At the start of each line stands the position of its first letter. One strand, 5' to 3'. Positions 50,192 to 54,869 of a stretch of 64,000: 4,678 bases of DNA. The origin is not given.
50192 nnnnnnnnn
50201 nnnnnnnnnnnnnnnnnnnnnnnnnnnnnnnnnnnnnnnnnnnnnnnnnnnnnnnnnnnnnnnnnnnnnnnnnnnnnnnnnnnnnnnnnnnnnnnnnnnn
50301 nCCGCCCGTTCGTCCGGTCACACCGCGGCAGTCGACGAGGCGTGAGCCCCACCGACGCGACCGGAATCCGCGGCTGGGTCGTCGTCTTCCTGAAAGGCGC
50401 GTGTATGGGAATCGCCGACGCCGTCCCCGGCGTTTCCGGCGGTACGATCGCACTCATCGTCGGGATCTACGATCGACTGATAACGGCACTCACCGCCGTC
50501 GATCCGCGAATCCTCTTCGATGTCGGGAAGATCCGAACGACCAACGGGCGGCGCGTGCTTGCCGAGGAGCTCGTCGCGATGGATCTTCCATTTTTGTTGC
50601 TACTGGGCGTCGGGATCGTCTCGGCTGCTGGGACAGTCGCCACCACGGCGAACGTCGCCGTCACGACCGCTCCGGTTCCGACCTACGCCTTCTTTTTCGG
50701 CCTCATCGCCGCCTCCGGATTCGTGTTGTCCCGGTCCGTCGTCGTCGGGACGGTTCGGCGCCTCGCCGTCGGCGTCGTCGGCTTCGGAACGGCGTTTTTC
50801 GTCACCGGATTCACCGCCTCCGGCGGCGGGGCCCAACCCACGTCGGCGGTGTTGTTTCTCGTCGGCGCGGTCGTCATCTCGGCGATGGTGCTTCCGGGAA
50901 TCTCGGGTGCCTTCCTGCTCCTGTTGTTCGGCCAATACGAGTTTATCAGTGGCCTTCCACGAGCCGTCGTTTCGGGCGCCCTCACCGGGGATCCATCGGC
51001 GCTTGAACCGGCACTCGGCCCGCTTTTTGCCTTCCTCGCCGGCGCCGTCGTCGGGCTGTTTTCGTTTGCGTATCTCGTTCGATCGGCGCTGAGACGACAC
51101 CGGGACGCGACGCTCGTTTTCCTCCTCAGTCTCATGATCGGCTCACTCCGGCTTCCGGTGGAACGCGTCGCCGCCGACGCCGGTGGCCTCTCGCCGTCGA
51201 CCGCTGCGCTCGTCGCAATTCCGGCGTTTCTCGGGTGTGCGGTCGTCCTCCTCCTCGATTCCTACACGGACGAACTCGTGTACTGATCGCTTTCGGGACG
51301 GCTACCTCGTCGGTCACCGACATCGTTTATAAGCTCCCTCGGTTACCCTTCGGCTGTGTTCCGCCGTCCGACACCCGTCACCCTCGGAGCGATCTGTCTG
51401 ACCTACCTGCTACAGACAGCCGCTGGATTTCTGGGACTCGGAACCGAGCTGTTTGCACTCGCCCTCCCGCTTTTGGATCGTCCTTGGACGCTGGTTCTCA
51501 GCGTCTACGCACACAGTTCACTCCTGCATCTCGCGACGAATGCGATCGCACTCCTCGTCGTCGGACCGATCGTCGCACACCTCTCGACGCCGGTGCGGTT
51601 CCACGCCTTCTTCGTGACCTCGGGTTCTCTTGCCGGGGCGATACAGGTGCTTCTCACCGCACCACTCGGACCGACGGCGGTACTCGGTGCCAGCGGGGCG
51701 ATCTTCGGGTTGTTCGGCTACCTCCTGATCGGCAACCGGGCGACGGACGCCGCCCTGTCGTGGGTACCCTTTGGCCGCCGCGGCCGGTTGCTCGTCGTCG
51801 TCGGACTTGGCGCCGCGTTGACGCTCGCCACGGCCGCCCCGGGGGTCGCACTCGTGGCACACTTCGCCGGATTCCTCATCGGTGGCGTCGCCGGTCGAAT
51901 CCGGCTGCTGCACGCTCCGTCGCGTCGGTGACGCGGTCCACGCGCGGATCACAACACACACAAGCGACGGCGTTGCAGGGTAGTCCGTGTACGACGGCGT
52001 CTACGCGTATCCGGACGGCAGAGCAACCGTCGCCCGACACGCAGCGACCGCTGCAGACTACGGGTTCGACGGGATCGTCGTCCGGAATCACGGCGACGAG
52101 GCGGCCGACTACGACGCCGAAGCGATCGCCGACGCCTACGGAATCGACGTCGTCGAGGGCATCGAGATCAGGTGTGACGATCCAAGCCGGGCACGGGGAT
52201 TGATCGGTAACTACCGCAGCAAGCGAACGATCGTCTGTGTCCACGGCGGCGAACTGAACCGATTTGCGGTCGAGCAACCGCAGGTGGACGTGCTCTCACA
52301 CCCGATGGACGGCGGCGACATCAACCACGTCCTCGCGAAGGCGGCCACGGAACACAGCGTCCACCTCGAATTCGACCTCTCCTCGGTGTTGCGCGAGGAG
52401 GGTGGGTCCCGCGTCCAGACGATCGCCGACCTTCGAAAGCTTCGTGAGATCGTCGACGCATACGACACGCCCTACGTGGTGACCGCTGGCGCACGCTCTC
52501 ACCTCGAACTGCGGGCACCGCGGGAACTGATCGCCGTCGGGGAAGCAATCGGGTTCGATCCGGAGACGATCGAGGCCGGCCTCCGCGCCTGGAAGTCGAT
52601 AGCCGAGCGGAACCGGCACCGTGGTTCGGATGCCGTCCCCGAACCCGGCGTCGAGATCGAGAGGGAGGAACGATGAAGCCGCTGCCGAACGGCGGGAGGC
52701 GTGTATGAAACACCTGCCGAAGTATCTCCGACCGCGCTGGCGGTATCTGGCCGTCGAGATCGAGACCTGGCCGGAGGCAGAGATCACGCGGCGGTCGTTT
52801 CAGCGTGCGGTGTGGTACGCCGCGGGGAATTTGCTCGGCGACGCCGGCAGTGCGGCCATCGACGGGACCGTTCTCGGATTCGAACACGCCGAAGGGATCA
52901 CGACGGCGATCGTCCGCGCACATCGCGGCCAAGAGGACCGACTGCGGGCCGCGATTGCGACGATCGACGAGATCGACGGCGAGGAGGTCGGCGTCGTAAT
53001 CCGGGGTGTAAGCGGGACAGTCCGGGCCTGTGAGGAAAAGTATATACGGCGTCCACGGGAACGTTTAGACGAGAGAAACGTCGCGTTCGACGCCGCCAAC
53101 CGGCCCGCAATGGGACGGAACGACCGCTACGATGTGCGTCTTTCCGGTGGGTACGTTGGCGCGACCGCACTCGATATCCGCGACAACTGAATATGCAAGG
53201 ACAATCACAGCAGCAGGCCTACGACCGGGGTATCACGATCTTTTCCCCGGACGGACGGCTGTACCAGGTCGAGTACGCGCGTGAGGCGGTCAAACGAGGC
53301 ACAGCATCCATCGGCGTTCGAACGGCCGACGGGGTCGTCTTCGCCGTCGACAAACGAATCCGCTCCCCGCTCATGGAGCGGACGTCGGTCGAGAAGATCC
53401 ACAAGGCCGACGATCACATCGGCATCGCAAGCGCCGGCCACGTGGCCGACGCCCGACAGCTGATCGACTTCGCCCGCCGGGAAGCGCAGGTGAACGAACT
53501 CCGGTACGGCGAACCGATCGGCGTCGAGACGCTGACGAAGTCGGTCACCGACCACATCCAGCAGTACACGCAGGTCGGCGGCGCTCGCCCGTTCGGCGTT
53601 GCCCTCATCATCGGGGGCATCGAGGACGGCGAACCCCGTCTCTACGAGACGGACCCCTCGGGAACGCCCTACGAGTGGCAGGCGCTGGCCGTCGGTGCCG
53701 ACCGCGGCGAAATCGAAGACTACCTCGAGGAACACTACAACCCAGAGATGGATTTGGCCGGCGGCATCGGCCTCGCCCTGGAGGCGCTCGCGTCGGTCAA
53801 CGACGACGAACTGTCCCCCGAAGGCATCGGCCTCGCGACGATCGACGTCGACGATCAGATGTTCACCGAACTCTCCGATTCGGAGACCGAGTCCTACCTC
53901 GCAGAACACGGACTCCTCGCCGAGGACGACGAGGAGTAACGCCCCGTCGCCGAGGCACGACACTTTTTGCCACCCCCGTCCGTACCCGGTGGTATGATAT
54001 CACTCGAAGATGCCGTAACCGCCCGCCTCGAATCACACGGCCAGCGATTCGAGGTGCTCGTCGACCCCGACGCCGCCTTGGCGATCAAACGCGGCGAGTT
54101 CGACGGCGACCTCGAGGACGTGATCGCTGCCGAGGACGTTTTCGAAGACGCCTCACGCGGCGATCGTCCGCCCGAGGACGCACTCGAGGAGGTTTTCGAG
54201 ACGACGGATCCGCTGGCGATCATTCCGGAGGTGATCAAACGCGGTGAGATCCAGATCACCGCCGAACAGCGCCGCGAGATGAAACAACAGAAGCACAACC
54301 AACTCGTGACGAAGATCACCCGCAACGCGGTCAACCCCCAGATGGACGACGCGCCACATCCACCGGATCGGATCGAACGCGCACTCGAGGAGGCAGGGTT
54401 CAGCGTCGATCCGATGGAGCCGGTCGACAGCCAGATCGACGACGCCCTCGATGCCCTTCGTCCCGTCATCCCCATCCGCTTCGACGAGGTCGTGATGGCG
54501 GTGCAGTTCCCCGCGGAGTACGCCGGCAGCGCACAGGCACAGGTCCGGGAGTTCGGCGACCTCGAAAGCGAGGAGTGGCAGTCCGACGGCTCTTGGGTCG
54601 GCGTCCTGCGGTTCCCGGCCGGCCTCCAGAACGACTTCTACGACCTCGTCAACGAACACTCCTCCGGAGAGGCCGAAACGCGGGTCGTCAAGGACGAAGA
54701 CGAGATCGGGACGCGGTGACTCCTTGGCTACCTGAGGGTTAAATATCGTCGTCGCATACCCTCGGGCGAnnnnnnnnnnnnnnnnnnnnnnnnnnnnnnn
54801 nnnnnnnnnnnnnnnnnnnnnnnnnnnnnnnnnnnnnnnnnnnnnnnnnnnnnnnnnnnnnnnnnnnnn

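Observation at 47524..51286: DUF368 (PopT-like) gene 40 bp after aglB: candidate archaeal dolichol-phosphate recycling translocase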

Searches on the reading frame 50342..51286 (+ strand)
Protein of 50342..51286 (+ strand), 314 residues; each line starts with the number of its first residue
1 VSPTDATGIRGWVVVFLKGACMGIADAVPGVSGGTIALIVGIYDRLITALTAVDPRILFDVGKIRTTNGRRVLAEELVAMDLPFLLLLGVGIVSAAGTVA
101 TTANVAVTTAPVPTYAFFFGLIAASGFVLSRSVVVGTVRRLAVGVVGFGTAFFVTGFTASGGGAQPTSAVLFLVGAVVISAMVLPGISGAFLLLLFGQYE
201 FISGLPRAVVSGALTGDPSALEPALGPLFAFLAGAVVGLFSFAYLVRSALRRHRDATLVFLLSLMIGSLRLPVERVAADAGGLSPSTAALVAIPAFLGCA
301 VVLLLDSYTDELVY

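Call 6: search_protein_families(library=pfam, proteins=[window:50342-51286:+])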
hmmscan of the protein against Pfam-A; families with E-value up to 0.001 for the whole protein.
window:50342-51286:+ (314 aa): 1 family
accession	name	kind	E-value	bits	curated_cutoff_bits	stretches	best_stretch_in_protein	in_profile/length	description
PF04018.18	VCA0040-like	-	1.1e-54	186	26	1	22-270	1-226/246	Undecaprenyl phosphate translocase-like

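Call 7: search_protein_families(library=ncbifam, proteins=[window:50342-51286:+])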
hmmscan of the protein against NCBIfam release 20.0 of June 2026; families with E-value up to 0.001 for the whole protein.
window:50342-51286:+ (314 aa): 2 families
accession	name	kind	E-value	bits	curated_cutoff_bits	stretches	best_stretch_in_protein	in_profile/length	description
NF052564.1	PlprenPhTpVIBCH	equivalog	1.6e-48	165.6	400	1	12-269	3-237/303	polyprenyl-phosphate transporter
NF052563.1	PlprenPhTpPopt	equivalog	1.2e-21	77.5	400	2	16-53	8-45/277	polyprenyl-phosphate transporter PopT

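Call 22: find_related_loci(query=window:50342-51286:+, collection=genome_contigs, flank=10000)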
Query window:50342-51286:+ (314 aa) in genome_contigs; peptide patterns used: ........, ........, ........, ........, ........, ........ (x = any residue, [..] = any of these).
314 stretches matched a pattern; 9 encode a relative of the query (tblastn E <= 1e-3); 9 distinct loci.
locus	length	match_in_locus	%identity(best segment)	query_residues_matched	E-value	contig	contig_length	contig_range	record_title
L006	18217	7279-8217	60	5-314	3e-105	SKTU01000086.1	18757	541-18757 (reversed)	MAG: Haloarculaceae archaeon isolate CSSed162cmA_77 CSSed16-2cmA-6579, whole genome shotgun sequence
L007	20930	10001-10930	57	8-314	1e-97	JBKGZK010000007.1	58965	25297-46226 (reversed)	MAG: Natronomonas sp. isolate C5M10_11 NODE_74_length_58965_cov_16.836921, whole genome shotgun sequence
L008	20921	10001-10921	53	6-314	1e-80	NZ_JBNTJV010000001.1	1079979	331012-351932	Natronomonas sp. EA1 EA1_scaffold1, whole genome shotgun sequence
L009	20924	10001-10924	50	9-314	2e-78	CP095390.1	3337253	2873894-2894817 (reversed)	Natribaculum breve strain TRM20010 chromosome, complete genome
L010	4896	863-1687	50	4-314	3e-78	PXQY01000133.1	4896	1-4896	MAG: Halobacteriales archaeon QH_7_69_31 qh_7_scaffold_8484, whole genome shotgun sequence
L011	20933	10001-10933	50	5-314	3e-76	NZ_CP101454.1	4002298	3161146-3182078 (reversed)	Halorarius litoreus strain BND22 chromosome, complete genome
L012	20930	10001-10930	50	9-314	3e-75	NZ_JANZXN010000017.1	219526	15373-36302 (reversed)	Natronobiforma cellulositropha strain JCM 31939 soapdenovo_K_105_17, whole genome shotgun sequence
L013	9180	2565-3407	36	4-306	5e-48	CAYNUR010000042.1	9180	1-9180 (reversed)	MAG TPA_asm: uncultured Candidatus Peribacteria bacterium isolate binchicken_co237_21 genome assembly, contig: NODE_4196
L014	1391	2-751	37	32-306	2e-37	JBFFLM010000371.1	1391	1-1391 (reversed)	MAG: Methanogenium sp. isolate Mix_mud18.2022.04.18 k141_279857_length_1391_cov_7.0000, whole genome shotgun sequence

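Call 30: search_solved_structures(query=window:50342-51286:+, max_evalue=1)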
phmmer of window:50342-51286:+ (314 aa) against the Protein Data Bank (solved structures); distinct sequences matched with E-value up to 1: 0.

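Call 56: predict_structure(alignment_id=A1)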
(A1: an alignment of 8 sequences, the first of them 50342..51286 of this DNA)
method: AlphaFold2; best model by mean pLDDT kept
length: 314 residues; sequences in the alignment: 8
mean_pLDDT: 71.7   pTM: 0.65
mean pLDDT of the five models: 71.7, 46.8, 43.2, 43.1, 39.3
residues with pLDDT >= 90: 0; 70-90: 189; 50-70: 113; < 50: 12
segments of 3 or more residues with pLDDT < 50: 1-6, 311-314
pLDDT, mean of each block of 10 residues (from residue 1): 50 80 69 68 77 68 69 69 81 75 68 73 71 71 80 61 66 78 67 64 74 82 82 83 82 82 72 63 66 79 68 38
secondary structure, 60 per line:
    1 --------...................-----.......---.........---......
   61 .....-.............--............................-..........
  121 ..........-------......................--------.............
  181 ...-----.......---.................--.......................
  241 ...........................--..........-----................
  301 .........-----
elements in order: H9-27 H33-39 H43-51 H55-65 H67-79 H82-109 H111-130 H138-159 H168-183 H189-195 H199-215 H218-267 H270-279 H285-309

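Call 59: fold_search(model_id=the predicted structure, library=pdb)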
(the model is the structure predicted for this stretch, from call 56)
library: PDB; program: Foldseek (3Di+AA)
matches with E <= 10: 390; with E <= 0.001: 0
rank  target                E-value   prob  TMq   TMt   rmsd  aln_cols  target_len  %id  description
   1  4s0f_A                2.7e-01  0.12  0.12  0.08  19.7       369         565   13  Crystal structure of the peptidase-containing ABC transporter PCAT1 E648Q mutant complexed with ATPgS in an occluded c (released 2015-07-22)
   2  6e9o_A                2.8e-01  0.18  0.18  0.15  21.5       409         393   15  E. coli D-galactonate:proton symporter mutant E133Q in the outward substrate-bound form (released 2019-05-22)
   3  9gf8_A                2.9e-01  0.14  0.15  0.13  22.2       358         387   13  Human Monocarboxylate Transporter 8 (released 2025-05-21)
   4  4ry2_A                3.7e-01  0.13  0.14  0.08  20.0       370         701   11  Crystal structure of the peptidase-containing ABC transporter PCAT1 (released 2015-07-22)
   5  4atv_A                3.9e-01  0.12  0.15  0.13  21.7       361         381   14  STRUCTURE OF A TRIPLE MUTANT OF THE NHAA DIMER, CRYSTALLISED AT LOW PH (released 2013-07-10)
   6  7pr1_A                4.0e-01  0.16  0.17  0.10  19.1       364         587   12  Structure of CtAtm1 in the occluded conformation with ATP bound (released 2022-08-10)
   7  9baa_A                4.0e-01  0.14  0.16  0.13  19.5       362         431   11  Cryo-EM structure of the ABC transporter PCAT1 bound with Mg_class_1 (released 2024-10-30)
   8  8vp6_B                4.2e-01  0.14  0.15  0.09  18.6       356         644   11  Cryo-EM structure of the ABC transporter PCAT1 bound with Mg_class_2 (released 2024-10-30)
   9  8vpb_A                4.2e-01  0.13  0.15  0.08  19.7       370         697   12  Cryo-EM structure of the ABC transporter PCAT1 bound with MgADP_Class_2 (released 2024-10-30)
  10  6v9z_A                4.2e-01  0.10  0.12  0.07  19.7       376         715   10  Cryo-EM structure of PCAT1 bound to its CtA peptide substrate (released 2020-01-22)
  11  8voz_A                4.2e-01  0.08  0.11  0.08  20.0       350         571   10  Cryo-EM structure of the ABC transporter PCAT1 cysteine-free core bound with MgADP and substrate (released 2024-10-30)
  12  6qv0_A                4.4e-01  0.12  0.16  0.10  22.5       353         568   12  Structure of ATP-bound outward-facing TM287/288 in complex with sybody Sb_TM35 (released 2019-05-29)
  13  7s24                  4.4e-01  0.11  0.14  0.13  24.1       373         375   14  Crystal structure of the Na+/H+ antiporter NhaA at pH 6.5 (released 2022-08-10)
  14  8z7z                  5.7e-01  0.13  0.16  0.14  21.7       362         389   14  SLC19A2-Thiamine inward structure (released 2025-01-08)
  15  7ocy_A                5.9e-01  0.09  0.14  0.09  22.6       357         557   12  Enterococcus faecalis EfrCD in complex with a nanobody (released 2022-05-18)
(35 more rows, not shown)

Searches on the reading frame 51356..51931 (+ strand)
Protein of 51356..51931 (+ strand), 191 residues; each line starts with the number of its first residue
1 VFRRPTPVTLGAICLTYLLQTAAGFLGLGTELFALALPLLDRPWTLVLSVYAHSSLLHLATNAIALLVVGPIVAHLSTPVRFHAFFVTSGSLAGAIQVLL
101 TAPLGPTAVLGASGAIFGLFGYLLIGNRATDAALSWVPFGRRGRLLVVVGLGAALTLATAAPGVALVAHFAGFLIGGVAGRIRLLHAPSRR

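Call 11: search_protein_families(library=pfam, proteins=[window:51356-51931:+])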
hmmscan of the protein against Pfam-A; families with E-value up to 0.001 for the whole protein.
window:51356-51931:+ (191 aa): 1 family
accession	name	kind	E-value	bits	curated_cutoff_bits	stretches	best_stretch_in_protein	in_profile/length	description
PF01694.28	Rhomboid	-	2.5e-19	70.4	22.6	1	42-183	3-140/143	Rhomboid domain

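Call 51: search_protein_families(library=ncbifam, proteins=[window:51356-51931:+], max_evalue=0.01)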
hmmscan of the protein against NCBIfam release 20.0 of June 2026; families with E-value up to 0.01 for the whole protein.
window:51356-51931:+ (191 aa): 3 families
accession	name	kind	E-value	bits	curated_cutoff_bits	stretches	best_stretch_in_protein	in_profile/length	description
TIGR03902.1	rhom_GG_sort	equivalog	5e-07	29.8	84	1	42-179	15-152/154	rhombosortase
TIGR04239.1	rhombo_GlpG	equivalog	2.4e-05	24.2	250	1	42-180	134-265/271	rhomboid family intramembrane serine protease GlpG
NF008155.0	PRK10907.1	equivalog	0.00044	19.7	335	1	3-176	91-261/276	rhomboid family intramembrane serine protease GlpG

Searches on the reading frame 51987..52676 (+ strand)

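Call 11: search_protein_families(library=pfam, proteins=[window:51987-52676:+])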
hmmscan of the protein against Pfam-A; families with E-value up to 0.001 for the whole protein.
window:51987-52676:+ (229 aa): 1 family
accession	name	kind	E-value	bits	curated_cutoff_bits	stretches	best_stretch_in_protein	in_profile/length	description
PF01876.22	RNase_P_p30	-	1.2e-39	136.5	35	1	8-200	8-212/214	RNase P subunit p30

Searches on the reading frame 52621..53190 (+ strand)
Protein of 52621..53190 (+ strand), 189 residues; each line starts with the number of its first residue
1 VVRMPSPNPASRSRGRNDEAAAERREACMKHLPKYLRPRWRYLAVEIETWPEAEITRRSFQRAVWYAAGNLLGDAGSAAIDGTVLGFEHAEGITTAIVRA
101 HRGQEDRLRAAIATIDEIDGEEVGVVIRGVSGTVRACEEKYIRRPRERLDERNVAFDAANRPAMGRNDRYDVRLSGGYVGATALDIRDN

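Call 11: search_protein_families(library=pfam, proteins=[window:52621-53190:+])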
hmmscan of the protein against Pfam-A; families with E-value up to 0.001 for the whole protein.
window:52621-53190:+ (189 aa): 1 family
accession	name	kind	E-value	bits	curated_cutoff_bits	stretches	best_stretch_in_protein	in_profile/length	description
PF01900.24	RNase_P_Rpp14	-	6e-22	78.2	23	1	41-142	1-104/104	Rpp14/Pop5 family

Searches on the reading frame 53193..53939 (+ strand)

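Call 11: search_protein_families(library=pfam, proteins=[window:53193-53939:+])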
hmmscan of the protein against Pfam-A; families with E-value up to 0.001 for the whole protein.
window:53193-53939:+ (248 aa): 2 families
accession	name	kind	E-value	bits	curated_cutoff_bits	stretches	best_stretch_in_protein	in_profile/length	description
PF00227.31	Proteasome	-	3e-57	193.8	22.4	1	33-217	1-189/189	Proteasome subunit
PF10584.14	Proteasome_A_N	-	7.2e-14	51.6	27.7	1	10-32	1-23/23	Proteasome subunit A N-terminal signature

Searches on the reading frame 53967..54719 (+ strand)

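Call 11: search_protein_families(library=pfam, proteins=[window:53967-54719:+])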
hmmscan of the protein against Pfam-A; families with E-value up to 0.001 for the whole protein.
window:53967-54719:+ (250 aa): 3 families
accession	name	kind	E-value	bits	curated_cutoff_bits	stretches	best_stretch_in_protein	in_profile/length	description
PF01172.24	SBDS_N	-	2.2e-23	82.4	24.6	1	16-103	2-88/88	Shwachman-Bodian-Diamond syndrome (SBDS) N-terminal domain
PF09377.16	SBDS_domain_II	-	4.6e-20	71.7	27.2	1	111-172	1-61/62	SBDS protein, domain II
PF20268.4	SBDS_C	-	7.5e-17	61.4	27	1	177-242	3-70/71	SBDS protein, C-terminal domain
